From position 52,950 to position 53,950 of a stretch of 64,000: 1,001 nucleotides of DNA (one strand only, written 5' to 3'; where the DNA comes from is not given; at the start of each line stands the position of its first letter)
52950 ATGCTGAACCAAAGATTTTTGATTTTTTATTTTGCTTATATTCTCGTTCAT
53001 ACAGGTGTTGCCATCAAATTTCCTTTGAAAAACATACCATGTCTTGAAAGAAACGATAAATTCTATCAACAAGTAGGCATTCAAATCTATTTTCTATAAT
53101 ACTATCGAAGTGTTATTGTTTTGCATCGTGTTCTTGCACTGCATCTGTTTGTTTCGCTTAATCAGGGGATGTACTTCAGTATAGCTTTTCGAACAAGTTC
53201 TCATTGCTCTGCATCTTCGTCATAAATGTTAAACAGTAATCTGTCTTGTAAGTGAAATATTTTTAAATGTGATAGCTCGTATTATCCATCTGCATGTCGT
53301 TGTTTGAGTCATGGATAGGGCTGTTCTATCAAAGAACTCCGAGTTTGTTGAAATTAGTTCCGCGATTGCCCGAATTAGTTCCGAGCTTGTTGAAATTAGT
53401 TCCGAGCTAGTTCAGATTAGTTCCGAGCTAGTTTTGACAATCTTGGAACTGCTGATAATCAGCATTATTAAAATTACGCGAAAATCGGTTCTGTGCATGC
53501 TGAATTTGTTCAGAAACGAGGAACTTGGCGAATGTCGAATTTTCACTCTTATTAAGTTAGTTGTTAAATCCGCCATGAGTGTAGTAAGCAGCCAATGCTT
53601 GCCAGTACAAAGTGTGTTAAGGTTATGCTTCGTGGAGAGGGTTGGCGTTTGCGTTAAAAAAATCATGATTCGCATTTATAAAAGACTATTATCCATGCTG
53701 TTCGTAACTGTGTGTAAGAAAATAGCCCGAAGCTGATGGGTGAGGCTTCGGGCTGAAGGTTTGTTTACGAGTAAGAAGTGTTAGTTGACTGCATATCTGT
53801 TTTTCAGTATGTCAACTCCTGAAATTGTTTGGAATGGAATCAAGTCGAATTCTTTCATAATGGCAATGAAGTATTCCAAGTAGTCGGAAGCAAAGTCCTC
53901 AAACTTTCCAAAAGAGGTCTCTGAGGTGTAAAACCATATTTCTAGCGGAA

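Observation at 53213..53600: Family of non-coding elements built around helically phased 21-bp tandem units, present at 4 loci in 64 kb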

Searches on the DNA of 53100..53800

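Call 22: search_rna_families(source=window, start=53100, end=53800, threshold=evalue, max_evalue=10)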
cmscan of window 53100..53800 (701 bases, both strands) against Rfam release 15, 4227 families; matches with E-value up to 10: 7.
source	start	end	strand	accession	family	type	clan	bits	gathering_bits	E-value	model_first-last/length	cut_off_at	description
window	53348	53437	+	RF03664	MIR6288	Gene; miRNA;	-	25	74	0.017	1-92/92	no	MIR6288 microRNA precursor family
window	53375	53452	+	RF03435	mir-726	Gene; miRNA;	-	20.3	76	0.23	1-87/87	no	mir-726 microRNA precursor family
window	53381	53446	+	RF03729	mir-2363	Gene; miRNA;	-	18.4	90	1.9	1-72/72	no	mir-2363 microRNA precursor family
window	53381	53448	+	RF04255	MIR8001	Gene; miRNA;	-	17.8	90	1.8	1-67/67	no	MIR8001 microRNA precursor family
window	53376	53453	+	RF04130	MIR7996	Gene; miRNA;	-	16.6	119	3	1-190/190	no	MIR7996 microRNA precursor family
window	53372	53455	+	RF04093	mir-1784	Gene; miRNA;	-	15.6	98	4.7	1-92/92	no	mir-1784 microRNA precursor family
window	53371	53457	+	RF04097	MIR2630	Gene; miRNA;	-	15.4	144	2.1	1-229/229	no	MIR2630 microRNA precursor family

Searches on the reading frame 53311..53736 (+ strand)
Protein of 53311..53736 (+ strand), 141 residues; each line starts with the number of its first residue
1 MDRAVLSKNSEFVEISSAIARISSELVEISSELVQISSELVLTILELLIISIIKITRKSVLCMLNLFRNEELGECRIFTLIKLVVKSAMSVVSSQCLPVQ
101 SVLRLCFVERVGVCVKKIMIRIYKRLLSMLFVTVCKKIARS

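Call 28: search_protein_families(library=pfam, proteins=[window:53311-53736:+])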
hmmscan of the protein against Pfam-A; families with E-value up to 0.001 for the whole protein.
window:53311-53736:+ (141 aa): 0 families

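Call 70: find_homologous_proteins(query=window:53311-53733:+, max_evalue=0.001)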
Query window:53311-53733:+ (141 aa): 198 proteins with E <= 0.001 among 467 candidates; the best 120 are listed.
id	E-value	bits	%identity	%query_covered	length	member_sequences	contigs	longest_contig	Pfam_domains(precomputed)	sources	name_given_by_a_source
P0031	2.9e-72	258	99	100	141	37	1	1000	-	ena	-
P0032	8.9e-44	167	99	67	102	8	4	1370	-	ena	-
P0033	2.1e-41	159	91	70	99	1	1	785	-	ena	-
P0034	1.2e-32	131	99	55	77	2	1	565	-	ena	-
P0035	1.5e-18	85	55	75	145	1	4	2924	-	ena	-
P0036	3.1e-17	81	62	62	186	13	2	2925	-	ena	-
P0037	8.2e-17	80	60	63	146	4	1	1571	-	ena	-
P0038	2.9e-14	71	60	55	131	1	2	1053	-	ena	-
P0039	4.5e-14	71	49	79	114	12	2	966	-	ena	-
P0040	6.8e-14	70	50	68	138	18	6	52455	-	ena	-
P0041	1.3e-13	69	66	48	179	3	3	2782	-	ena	-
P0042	2.7e-13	68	56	58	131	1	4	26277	-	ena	-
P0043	2.8e-13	68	55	58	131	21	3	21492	-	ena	-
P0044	3.6e-13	68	55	68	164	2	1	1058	-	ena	-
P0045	4.0e-13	68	55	68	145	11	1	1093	-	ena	-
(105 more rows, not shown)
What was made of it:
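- Gene callers have produced 198 ORF clusters over such elements (call 70).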
